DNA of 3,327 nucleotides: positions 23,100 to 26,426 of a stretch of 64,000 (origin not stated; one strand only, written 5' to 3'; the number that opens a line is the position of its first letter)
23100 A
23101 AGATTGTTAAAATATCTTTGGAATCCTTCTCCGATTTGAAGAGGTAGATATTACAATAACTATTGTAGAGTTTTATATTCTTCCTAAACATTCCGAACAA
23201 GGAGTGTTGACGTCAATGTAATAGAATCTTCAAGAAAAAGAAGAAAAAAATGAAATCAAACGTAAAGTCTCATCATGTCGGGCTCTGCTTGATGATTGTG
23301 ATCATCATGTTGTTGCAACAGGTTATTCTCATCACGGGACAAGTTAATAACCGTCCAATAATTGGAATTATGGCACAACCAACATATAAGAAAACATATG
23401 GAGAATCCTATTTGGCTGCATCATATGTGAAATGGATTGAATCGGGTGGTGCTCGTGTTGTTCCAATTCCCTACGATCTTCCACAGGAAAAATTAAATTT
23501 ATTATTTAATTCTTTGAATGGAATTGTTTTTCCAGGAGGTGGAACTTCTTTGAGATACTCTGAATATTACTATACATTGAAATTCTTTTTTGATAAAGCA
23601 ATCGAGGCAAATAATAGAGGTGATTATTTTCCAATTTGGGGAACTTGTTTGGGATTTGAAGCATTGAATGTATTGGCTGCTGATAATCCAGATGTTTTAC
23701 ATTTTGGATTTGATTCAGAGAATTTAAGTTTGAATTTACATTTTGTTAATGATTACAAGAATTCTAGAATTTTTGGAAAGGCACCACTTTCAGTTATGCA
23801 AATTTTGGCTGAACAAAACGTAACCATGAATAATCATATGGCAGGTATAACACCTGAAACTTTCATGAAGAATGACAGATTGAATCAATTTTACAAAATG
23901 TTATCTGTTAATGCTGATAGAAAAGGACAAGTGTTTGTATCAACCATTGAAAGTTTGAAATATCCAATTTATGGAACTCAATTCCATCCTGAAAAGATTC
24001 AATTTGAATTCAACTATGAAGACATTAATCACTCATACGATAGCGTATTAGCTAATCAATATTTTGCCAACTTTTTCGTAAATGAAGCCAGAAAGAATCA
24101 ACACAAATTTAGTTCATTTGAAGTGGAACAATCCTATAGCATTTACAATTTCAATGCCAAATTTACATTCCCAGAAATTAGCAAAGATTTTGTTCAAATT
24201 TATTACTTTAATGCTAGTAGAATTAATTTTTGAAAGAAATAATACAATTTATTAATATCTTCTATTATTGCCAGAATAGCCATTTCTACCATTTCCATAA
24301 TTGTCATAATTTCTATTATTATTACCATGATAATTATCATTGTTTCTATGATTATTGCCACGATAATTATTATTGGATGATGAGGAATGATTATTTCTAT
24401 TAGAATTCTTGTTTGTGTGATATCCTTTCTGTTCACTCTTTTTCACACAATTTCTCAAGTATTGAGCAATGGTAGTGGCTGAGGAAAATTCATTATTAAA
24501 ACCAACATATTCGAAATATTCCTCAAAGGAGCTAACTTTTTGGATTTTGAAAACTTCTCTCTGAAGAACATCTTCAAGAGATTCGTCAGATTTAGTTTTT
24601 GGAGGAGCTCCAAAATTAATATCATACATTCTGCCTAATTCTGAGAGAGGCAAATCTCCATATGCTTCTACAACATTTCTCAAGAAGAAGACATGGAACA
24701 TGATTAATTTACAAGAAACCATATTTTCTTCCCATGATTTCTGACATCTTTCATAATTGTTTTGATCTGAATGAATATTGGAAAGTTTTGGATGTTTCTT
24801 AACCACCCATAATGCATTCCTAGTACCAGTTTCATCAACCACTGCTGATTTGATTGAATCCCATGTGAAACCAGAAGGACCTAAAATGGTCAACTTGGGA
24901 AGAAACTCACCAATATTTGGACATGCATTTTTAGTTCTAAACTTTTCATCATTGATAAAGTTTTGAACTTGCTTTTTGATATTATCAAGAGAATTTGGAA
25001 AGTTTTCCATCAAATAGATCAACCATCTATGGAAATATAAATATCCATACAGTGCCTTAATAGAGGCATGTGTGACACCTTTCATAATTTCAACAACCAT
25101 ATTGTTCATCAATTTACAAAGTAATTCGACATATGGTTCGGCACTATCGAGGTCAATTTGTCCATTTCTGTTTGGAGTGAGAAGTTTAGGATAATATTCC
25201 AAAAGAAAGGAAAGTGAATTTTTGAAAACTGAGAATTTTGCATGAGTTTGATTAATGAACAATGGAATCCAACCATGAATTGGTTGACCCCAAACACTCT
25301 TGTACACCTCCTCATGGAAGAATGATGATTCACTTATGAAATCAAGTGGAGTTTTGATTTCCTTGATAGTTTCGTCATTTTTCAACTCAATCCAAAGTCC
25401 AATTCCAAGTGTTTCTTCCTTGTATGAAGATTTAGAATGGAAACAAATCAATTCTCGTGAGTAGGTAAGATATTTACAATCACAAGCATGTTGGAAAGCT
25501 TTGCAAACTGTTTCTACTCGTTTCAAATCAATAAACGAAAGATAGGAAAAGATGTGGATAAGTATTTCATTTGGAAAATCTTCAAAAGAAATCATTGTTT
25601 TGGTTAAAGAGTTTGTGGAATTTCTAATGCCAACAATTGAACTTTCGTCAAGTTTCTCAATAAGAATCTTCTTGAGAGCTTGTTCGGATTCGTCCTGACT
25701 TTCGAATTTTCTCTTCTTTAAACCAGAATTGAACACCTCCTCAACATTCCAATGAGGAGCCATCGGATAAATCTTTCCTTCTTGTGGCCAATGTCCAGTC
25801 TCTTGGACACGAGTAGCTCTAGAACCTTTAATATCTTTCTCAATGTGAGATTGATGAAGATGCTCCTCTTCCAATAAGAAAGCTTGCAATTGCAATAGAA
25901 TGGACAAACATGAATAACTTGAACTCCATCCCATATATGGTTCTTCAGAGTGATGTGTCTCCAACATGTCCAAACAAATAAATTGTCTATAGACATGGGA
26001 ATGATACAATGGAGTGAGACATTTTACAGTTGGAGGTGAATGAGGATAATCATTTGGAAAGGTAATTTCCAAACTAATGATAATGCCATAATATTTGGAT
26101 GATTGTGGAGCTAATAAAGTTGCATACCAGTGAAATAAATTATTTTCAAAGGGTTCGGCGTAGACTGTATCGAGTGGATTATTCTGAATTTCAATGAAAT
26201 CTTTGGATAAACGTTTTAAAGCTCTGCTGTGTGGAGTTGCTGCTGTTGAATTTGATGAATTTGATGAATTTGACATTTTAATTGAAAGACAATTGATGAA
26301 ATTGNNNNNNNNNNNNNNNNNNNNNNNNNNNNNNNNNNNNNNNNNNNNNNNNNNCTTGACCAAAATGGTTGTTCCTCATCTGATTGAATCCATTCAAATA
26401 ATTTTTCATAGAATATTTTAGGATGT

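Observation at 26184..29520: tRNA-Gln-centred segmental duplication with pseudogene fragments, bounded by assembly gaps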

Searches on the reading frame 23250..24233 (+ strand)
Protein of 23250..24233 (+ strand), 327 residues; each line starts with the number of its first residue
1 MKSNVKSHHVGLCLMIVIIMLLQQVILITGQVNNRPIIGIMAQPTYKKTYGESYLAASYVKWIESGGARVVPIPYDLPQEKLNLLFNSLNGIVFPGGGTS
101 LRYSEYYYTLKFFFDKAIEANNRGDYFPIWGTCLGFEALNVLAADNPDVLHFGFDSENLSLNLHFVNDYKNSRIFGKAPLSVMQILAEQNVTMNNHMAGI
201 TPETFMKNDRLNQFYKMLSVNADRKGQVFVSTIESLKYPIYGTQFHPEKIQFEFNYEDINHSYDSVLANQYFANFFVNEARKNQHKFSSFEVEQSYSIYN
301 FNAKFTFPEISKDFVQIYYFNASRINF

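Call 7: find_encoding_contigs(protein=window:23250-24233:+, flank=10000, max_places=10)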
Protein window:23250-24233:+ (327 aa): 1 contig read that carries it; 1 place shown.
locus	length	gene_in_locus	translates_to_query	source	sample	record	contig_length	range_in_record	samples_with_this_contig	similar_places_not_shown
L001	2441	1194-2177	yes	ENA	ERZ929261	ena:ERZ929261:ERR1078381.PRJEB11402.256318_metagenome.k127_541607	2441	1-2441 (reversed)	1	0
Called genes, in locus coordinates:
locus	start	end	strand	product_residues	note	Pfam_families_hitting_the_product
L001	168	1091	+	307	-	-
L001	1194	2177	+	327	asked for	PF07722:Peptidase_C26, PF00117:GATase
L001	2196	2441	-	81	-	?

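Call 8: list_cluster_members(proteins=[window:23250-24233:+, window:29669-30640:+, window:31534-32292:+, window:27949-28311:-])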
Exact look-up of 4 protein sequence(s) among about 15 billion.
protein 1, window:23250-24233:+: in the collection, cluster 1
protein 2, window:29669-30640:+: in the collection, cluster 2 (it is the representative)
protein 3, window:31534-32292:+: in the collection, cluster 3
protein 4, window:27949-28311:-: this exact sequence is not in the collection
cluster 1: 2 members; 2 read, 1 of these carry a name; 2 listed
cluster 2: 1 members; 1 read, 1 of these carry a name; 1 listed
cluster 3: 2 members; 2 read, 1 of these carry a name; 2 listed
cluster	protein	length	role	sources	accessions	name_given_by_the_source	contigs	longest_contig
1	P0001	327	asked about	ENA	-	-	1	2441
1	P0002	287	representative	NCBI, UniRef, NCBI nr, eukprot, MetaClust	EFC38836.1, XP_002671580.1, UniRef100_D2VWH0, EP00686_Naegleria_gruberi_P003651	predicted protein [Naegleria gruberi] | folate gamma-glutamyl hydrolase n=1 Tax=Naegleria gruberi TaxID=5762 RepID=D2VWH0_NAEGR | uncharacterized protein NAEGRDRAFT_60907 [Naegleria gruberi]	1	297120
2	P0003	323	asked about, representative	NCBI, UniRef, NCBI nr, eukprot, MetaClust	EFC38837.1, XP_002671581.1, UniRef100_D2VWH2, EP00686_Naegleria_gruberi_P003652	predicted protein [Naegleria gruberi] | Predicted protein n=1 Tax=Naegleria gruberi TaxID=5762 RepID=D2VWH2_NAEGR | uncharacterized protein NAEGRDRAFT_73379 [Naegleria gruberi]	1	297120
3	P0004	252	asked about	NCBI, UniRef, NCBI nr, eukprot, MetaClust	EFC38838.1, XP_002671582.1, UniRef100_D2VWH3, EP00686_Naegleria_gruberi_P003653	predicted protein [Naegleria gruberi] | Predicted protein n=1 Tax=Naegleria gruberi TaxID=5762 RepID=D2VWH3_NAEGR | uncharacterized protein NAEGRDRAFT_81483 [Naegleria gruberi]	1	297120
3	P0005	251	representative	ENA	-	-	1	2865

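Call 62: find_encoding_contigs(protein=P0005, flank=10000, max_places=5)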
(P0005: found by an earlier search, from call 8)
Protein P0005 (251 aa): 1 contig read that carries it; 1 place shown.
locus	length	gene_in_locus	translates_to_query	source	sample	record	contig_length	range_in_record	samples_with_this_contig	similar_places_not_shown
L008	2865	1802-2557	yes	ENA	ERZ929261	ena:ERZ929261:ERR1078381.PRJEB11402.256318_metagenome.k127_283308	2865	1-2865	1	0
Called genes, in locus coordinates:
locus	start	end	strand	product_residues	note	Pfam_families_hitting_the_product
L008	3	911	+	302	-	?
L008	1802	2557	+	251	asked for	-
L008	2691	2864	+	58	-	?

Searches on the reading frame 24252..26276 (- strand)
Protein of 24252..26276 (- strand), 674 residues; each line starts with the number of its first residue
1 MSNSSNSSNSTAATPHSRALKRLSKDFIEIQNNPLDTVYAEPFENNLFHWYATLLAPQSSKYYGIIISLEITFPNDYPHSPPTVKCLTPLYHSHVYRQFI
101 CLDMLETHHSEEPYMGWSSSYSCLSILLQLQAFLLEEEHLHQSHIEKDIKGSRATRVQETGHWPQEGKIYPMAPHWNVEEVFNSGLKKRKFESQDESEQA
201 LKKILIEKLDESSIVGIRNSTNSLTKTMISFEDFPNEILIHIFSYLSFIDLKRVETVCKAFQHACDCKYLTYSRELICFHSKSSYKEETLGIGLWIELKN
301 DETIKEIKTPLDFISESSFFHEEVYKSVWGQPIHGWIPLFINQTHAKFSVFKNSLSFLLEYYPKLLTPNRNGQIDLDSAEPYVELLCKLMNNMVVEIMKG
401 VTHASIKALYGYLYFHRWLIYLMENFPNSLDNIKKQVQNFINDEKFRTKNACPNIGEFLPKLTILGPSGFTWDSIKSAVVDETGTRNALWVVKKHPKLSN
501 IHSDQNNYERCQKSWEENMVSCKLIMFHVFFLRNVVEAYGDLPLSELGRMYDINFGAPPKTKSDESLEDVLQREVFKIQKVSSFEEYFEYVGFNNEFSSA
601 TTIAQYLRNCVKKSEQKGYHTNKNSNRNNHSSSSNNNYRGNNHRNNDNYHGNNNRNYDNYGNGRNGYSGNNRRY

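Call 10: find_encoding_contigs(protein=window:24252-26276:-, flank=10000, max_places=10)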
Protein window:24252-26276:- (674 aa): no gene with exactly this product is on record in the collection.

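Call 19: find_homologous_proteins(query=window:24255-26276:-, max_evalue=1e-20)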
Query window:24255-26276:- (674 aa): 47 proteins with E <= 1e-20 among 6682 candidates.
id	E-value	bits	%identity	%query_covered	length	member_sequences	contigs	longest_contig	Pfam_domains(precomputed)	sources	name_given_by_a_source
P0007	0.0e+0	1571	100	100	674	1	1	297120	PF00646.39,PF00179.32,PF12937.13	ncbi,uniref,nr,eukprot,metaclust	ncbi:hypothetical protein NAEGRDRAFT_59412 [Naegleria gruberi]|uniref:Ubiquitin-conjugating enzyme f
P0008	2.8e-217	741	57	59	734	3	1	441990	PF00179.32,PF12937.13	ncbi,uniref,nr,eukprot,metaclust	ncbi:ubiquitin-conjugating enzyme family protein [Naegleria gruberi]|uniref:Ubiquitin-conjugating en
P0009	7.6e-184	631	51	63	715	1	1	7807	PF00179.32,PF12937.13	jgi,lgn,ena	-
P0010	1.6e-183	630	45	96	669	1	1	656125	PF00179.32,PF12937.13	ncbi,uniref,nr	ncbi:hypothetical protein C9374_004141 [Naegleria lovaniensis]|uniref:UBC core domain-containing pro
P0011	1.4e-167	577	46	91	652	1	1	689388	PF00646.39,PF00179.32,PF12937.13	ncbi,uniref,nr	ncbi:hypothetical protein C9374_002810 [Naegleria lovaniensis]|uniref:Uncharacterized protein n=1 Ta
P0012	2.8e-146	507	46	57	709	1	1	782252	PF00179.32,PF12937.13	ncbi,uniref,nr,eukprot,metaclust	ncbi:hypothetical protein NAEGRDRAFT_65426 [Naegleria gruberi]|uniref:Ubiquitin-conjugating enzyme f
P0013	7.9e-144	499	42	59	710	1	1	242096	PF00646.39,PF00179.32,PF12937.13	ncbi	ncbi:hypothetical protein ABK040_016262 [Willaertia magna]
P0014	3.8e-143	497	43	88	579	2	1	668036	PF00646.39,PF00179.32,PF12937.13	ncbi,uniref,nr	ncbi:hypothetical protein FDP41_003577 [Naegleria fowleri]|uniref:UBC core domain-containing protein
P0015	8.3e-138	479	45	80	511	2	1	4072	PF00179.32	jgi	-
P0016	8.1e-111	390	35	94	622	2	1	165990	PF00179.32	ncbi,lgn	-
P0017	3.1e-108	381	48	54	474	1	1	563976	PF00646.39,PF12937.13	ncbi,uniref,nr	ncbi:hypothetical protein FDP41_009268 [Naegleria fowleri]|uniref:F-box domain-containing protein n=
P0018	2.4e-106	375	35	95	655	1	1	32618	PF00179.32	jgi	jgi:ubiquitin-protein ligase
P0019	9.9e-106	373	38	58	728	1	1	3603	PF00179.32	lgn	-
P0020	2.7e-103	365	36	85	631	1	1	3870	PF00646.39,PF00179.32,PF12937.13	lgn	-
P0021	1.4e-96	343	32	91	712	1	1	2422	PF00179.32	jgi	jgi:ubiquitin-protein ligase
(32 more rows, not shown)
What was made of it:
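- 24252..26276 (-): UBC(E2)-F-box gene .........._59412, 674 aa, one open frame. It matches P0007 at 100% identity (call 19).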

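Call 20: find_encoding_contigs(protein=P0010, flank=10000, max_places=3)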
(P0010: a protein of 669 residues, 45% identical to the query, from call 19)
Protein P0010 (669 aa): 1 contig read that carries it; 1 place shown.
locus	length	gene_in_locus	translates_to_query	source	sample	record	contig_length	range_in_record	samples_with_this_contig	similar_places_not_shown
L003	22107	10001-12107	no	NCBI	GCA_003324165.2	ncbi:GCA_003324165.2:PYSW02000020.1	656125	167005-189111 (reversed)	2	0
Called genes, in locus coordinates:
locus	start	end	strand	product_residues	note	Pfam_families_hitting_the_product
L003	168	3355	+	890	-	PF25021:TEN_NHL (faint), PF01436:NHL (weak), PF00069:Pkinase, PF07714:PK_Tyr_Ser-Thr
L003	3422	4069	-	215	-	PF01636:APH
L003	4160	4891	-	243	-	-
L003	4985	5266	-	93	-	-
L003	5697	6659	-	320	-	-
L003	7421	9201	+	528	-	PF00307:CH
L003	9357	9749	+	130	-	PF14593:PH_3 (weak), PF20399:PH_20 (weak), PF00169:PH, PF15409:PH_8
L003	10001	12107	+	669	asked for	PF00179:UQ_con, PF12937:F-box-like (weak)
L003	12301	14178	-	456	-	-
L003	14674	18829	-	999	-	PF00005:ABC_tran, PF02463:SMC_N (weak), PF19055:ABC2_membrane_7 (faint), PF01061:ABC2_membrane (weak), PF01105:EMP24_GP25L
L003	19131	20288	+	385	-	-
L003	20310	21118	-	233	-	PF13640:2OG-FeII_Oxy_3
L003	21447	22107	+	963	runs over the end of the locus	PF13418:Beta-prop_TYW4 (faint), PF01344:Kelch_1 (faint), PF24981:Beta-prop_ATRN-LZTR1, PF13415:Beta-prop_FBX42, PF13854:Kelch_HCF (faint), PF24681:Kelch_KLHDC2_KLHL20_DRC7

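Call 21: find_encoding_contigs(protein=P0011, flank=10000, max_places=3)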
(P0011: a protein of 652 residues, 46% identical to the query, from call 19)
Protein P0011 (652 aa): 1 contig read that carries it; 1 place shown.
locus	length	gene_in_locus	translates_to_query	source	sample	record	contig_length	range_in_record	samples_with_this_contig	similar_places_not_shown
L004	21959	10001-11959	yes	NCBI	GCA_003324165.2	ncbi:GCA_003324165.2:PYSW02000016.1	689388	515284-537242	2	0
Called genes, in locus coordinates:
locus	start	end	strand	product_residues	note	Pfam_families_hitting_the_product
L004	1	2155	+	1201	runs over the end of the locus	PF11069:CFAP298, PF13639:zf-RING_2, PF23419:WD40_RFWD3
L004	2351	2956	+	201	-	-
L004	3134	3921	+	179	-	PF00653:BIR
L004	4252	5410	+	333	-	PF05383:La, PF00076:RRM_1 (faint)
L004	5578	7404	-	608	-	-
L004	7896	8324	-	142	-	PF00031:Cystatin (faint)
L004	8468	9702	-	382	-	PF12937:F-box-like, PF00071:Ras, PF08477:Roc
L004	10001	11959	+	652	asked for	PF00179:UQ_con, PF00646:F-box (weak), PF12937:F-box-like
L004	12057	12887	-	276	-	PF00775:Dioxygenase_C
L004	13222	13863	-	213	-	-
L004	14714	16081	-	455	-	PF13091:PLDc_2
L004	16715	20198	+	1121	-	PF00512:HisKA (weak), PF02518:HATPase_c, PF00072:Response_reg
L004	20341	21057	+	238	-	PF00583:Acetyltransf_1, PF13673:Acetyltransf_10 (weak), PF13508:Acetyltransf_7 (weak)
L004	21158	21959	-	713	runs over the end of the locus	-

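Call 41: search_protein_families(library=pfam, proteins=[window:24255-26276:-], max_evalue=0.01)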
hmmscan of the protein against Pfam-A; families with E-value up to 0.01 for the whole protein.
window:24255-26276:- (674 aa): 4 families
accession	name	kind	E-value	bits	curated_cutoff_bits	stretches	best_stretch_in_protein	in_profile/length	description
PF00179.31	UQ_con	-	1e-22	80.7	27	1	22-138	1-112/140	Ubiquitin-conjugating enzyme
PF12937.12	F-box-like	-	1.8e-10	40.9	24.3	1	232-270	2-40/47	F-box-like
PF00646.38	F-box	-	3.6e-07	30.3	20.5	1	232-267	2-37/43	F-box domain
PF05773.27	RWD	-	0.0053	17.4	22.8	1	62-101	46-85/112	RWD domain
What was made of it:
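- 24252..26276 (-): Pfam UQ_con covers aa 22-138 and F-box covers aa 232-270 (call 41).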
